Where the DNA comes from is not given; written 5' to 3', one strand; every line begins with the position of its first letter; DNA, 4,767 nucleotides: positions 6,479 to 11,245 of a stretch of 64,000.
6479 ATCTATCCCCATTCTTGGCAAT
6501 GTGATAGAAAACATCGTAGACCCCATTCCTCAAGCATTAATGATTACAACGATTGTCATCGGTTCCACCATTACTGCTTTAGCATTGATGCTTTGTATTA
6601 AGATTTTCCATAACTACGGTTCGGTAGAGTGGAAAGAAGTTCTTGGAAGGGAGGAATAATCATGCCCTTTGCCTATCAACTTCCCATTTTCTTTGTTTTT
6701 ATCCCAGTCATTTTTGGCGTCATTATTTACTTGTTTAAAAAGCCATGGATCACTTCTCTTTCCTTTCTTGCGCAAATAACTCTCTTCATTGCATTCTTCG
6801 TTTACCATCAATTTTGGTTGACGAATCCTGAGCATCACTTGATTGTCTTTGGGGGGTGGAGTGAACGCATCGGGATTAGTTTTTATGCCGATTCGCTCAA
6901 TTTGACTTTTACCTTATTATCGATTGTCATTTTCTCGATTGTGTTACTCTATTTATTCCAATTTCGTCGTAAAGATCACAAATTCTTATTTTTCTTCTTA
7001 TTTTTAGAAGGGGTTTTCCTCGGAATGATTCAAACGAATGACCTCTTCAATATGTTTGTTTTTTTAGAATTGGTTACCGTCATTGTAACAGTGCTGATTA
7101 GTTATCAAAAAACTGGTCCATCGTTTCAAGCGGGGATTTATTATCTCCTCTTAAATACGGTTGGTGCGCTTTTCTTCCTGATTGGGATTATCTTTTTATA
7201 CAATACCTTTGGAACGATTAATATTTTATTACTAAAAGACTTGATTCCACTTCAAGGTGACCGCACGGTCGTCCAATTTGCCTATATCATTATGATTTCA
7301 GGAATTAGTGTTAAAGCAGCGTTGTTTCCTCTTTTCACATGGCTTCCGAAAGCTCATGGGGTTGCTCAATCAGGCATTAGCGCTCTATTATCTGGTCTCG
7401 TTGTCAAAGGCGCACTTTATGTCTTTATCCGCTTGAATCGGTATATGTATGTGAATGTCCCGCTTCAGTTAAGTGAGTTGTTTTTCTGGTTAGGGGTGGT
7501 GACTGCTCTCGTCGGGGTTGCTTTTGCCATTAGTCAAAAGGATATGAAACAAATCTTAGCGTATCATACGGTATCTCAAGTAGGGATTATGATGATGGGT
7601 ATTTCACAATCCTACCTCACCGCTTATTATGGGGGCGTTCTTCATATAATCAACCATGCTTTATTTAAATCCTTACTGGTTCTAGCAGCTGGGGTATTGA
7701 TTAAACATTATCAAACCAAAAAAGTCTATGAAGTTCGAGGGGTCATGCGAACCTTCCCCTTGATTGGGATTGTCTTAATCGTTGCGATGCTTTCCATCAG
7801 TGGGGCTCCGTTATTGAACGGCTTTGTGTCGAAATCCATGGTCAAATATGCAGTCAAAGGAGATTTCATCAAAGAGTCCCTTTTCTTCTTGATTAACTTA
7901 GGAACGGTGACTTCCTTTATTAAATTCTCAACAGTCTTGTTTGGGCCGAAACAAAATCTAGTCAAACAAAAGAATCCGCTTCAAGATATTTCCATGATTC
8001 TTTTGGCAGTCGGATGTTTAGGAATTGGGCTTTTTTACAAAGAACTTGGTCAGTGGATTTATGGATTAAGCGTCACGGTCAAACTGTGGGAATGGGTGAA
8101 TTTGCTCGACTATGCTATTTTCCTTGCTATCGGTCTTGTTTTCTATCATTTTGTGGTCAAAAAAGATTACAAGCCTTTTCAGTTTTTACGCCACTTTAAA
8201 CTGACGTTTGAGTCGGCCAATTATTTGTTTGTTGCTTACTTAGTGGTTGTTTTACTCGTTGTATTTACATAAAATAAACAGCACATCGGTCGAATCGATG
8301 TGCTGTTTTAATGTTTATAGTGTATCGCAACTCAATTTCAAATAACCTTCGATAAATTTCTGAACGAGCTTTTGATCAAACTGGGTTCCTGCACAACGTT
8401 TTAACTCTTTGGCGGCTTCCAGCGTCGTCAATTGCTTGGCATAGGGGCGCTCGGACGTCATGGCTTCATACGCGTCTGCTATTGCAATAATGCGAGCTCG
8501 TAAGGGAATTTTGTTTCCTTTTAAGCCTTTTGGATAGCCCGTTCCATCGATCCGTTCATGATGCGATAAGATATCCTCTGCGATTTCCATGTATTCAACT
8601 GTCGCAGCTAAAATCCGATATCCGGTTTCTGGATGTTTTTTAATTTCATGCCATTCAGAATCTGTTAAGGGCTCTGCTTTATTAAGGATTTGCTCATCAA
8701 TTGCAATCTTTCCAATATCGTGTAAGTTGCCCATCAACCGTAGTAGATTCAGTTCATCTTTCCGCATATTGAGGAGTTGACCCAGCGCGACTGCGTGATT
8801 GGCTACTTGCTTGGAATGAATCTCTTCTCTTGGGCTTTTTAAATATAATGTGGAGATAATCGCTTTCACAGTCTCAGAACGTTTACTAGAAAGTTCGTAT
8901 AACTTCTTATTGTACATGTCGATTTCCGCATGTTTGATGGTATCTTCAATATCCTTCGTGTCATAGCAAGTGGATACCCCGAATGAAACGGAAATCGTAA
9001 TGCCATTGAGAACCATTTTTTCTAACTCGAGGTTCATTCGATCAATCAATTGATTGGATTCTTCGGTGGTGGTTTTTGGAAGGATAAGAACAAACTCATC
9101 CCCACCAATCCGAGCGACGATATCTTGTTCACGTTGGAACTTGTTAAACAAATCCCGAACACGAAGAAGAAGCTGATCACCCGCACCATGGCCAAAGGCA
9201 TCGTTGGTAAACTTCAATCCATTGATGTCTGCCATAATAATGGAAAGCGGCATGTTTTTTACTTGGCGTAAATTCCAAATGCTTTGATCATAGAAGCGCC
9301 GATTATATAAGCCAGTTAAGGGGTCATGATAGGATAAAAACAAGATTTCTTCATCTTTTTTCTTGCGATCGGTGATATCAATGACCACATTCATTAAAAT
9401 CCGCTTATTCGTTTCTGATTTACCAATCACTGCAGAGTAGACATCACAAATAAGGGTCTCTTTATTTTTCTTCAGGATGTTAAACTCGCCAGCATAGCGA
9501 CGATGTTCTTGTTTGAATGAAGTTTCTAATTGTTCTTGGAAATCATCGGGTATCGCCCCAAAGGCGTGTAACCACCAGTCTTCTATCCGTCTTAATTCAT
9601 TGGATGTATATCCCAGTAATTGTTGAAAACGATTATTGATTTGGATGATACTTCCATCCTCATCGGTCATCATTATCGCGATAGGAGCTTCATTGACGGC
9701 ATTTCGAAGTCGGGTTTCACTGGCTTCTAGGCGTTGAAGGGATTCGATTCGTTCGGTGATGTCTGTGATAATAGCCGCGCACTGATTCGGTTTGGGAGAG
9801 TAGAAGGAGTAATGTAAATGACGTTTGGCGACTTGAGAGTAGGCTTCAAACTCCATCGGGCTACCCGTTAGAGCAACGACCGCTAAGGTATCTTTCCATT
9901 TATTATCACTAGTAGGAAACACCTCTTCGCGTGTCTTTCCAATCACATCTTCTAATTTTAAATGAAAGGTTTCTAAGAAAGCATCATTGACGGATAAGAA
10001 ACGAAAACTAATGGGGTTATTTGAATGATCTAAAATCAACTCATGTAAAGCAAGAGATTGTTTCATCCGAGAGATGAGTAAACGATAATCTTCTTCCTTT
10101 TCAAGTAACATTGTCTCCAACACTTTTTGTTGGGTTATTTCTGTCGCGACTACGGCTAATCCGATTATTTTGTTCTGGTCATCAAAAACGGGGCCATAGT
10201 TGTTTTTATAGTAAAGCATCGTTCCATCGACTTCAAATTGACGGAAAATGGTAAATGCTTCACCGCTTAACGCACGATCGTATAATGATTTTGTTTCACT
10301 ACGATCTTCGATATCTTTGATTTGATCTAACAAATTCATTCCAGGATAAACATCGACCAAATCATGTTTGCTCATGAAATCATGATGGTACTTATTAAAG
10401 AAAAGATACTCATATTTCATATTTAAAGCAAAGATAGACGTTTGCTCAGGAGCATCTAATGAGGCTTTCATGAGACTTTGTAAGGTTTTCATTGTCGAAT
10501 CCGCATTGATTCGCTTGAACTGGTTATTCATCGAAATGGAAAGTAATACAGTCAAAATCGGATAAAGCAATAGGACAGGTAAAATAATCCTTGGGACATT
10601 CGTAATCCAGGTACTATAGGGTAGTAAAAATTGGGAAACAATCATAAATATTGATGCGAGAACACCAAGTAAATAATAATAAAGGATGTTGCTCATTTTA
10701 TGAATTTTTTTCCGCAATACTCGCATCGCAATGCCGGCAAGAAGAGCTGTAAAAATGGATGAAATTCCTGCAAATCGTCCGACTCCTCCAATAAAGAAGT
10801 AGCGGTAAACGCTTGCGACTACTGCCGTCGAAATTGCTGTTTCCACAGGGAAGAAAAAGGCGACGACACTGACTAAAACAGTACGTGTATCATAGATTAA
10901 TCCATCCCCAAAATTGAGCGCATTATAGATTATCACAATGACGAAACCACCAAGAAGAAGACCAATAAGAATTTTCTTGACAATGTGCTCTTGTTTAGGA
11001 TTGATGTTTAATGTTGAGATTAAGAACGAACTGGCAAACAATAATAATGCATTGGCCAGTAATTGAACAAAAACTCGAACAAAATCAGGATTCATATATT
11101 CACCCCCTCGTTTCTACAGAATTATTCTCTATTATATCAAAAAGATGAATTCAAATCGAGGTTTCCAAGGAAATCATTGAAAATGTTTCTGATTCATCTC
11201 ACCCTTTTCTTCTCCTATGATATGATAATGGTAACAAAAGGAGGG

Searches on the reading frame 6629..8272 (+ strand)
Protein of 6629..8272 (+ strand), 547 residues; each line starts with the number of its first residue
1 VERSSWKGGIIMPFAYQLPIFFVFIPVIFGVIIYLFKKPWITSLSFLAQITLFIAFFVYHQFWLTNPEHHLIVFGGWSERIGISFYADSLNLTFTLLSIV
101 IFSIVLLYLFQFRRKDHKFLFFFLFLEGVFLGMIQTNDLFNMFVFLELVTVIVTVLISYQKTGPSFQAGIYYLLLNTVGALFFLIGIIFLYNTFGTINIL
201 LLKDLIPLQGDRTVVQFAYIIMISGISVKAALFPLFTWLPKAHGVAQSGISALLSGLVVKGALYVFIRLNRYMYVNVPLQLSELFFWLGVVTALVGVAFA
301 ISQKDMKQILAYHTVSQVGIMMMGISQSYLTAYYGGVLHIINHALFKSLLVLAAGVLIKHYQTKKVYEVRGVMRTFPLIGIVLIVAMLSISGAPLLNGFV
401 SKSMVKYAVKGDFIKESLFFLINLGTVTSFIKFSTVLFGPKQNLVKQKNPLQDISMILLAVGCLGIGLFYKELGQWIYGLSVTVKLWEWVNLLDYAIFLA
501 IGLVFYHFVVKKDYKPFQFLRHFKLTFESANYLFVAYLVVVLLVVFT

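Call 59: search_protein_families(library=ncbifam, proteins=[window:6629-8272:+], max_evalue=1e-10)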
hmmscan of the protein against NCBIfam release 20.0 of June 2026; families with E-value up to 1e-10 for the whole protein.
window:6629-8272:+ (547 aa): 70 families (the best 25 are shown)
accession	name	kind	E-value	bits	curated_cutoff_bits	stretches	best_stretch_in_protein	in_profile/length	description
NF006241.0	PRK08377.1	equivalog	6.1e-63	213.5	645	1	21-473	10-466/494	NADH dehydrogenase subunit N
NF005818.0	PRK07691.1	equivalog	3.4e-60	204.4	586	1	20-477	7-472/496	Na+/H+ antiporter subunit D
NF009310.0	PRK12668.1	equivalog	5.3e-60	203.8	564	1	28-512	14-475/584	Na(+)/H(+) antiporter subunit D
NF006237.0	PRK08375.1-2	equivalog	3e-59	201.5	597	1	21-471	5-436/497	putative monovalent cation/H+ antiporter subunit D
NF006240.0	PRK08376.1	subfamily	4.7e-59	200.7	662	1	12-473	7-495/521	putative monovalent cation/H+ antiporter subunit D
NF009306.0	PRK12663.1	equivalog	5.9e-59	200.2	542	1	18-473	5-470/498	Na+/H+ antiporter subunit D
NF006419.0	PRK08668.1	equivalog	5.9e-55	187.2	617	1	22-486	7-483/613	NADH dehydrogenase subunit M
NF009305.0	PRK12662.1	equivalog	4.7e-54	183.9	700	1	16-431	3-427/492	putative monovalent cation/H+ antiporter subunit D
TIGR01972.1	NDH_I_M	subfamily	7.1e-54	183.3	263.8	1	21-476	3-474/486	NADH-quinone oxidoreductase subunit M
NF005086.0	PRK06521.1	equivalog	6.7e-52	176.8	667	1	37-405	28-410/669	hydrogenase 4 subunit B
NF006238.0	PRK08375.1-4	equivalog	4.5e-50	170.9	626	1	21-446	8-437/531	putative monovalent cation/H+ antiporter subunit D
NF009308.0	PRK12665.1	equivalog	1.4e-45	155.9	585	1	38-434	29-428/531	Na+/H+ antiporter subunit D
NF005097.0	PRK06525.1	equivalog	7.2e-45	153.6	430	1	22-451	8-453/480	hydrogenase 4 subunit D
TIGR00944.1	2a6301s04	subfamily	1.1e-43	150.1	692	1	20-464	4-456/463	multicomponent K+/H+ antiporter, MrpD/PhaD subunit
NF009287.0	PRK12647.1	equivalog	5e-43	147.7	937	1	76-477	61-474/773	putative monovalent cation/H+ antiporter subunit A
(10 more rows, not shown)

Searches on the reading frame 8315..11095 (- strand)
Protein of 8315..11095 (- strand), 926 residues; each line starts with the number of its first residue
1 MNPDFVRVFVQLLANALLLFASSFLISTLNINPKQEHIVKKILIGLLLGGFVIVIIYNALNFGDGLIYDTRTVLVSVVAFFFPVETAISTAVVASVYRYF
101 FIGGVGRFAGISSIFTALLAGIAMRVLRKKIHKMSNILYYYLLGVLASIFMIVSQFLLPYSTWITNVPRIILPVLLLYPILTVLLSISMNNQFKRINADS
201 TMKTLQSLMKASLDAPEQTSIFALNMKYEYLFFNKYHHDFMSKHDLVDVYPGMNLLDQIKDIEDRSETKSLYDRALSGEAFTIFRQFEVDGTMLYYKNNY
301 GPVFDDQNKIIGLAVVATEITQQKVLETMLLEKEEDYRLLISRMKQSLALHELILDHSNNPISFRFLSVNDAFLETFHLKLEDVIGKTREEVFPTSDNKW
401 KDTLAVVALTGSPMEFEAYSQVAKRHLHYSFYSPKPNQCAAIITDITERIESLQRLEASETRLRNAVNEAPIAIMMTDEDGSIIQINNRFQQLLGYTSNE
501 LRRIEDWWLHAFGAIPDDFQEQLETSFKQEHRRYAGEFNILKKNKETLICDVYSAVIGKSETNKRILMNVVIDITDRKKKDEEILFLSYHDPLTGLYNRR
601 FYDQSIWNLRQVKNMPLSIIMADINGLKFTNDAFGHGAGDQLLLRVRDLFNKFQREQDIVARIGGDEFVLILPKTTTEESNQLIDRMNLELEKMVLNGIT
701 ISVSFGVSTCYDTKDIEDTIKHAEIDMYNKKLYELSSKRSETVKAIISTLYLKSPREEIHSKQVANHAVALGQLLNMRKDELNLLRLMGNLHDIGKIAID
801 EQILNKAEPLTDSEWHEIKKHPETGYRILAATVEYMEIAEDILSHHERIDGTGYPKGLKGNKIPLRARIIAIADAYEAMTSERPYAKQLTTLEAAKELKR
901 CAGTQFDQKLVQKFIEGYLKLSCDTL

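Call 59: search_protein_families(library=ncbifam, proteins=[window:8315-11095:-], max_evalue=1e-10)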
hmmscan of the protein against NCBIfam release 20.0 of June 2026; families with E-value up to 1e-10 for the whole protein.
window:8315-11095:- (926 aa): 21 families
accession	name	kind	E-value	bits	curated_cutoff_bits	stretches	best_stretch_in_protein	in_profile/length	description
NF053512.1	nitric_RR_NosR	exception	4.1e-35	121.6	400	1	727-916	162-352/422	response regulator c-di-GMP phosphodiesterase, NosR family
TIGR00254.1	GGDEF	domain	7.5e-31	107.1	37.4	1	587-732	4-158/168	diguanylate cyclase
NF038266.1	diguan_SiaD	equivalog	8.8e-30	103.9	290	1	582-731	88-245/252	biofilm regulation diguanylate cyclase SiaD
NF007423.1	PRK09966.1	equivalog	5.2e-29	101.3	325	1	579-731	230-390/390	diguanylate cyclase DgcN/YfiN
NF007135.0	PRK09581.1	equivalog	2.9e-27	95.6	474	1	582-731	286-445/457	PleD family two-component system response regulator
TIGR00229.1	sensory_box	domain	7.6e-27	93.9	22.9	1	457-583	1-125/126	PAS domain S-box protein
NF007298.0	PRK09776.1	equivalog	4e-26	91.2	1135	1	570-687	666-786/1111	diguanylate cyclase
NF007380.0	PRK09894.1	equivalog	1.1e-25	90.7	256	1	586-731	127-277/296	diguanylate cyclase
NF045675.1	PhdiestaseDibA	equivalog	4.8e-25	87.9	980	1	450-731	66-354/623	phosphodiesterase DibA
NF053781.1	cdiGMPphdstlr2612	equivalog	3.5e-24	84.6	1600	1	438-732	692-993/1268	Tlr1612 family c-di-GMP phosphodiesterase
NF007474.0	PRK10060.1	equivalog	2e-22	79.2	782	1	466-731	116-385/663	cyclic di-GMP phosphodiesterase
NF047654.1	DiguCycDgcRLepto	equivalog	2.8e-22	79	500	1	583-737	128-287/295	diguanylate cyclase DgcR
NF011955.1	PRK15426.1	equivalog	3.4e-22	78.3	408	1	587-716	397-534/564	cellulose biosynthesis regulator diguanylate cyclase DgcQ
NF008467.0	PRK11359.1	equivalog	9.3e-22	76.8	857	1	579-727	367-517/800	oxygen-sensing cyclic-di-GMP phosphodiesterase DosP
NF051473.1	DigCycDgcsShew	equivalog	1.8e-21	76.8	400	1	589-731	136-281/291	diguanylate cyclase DgcS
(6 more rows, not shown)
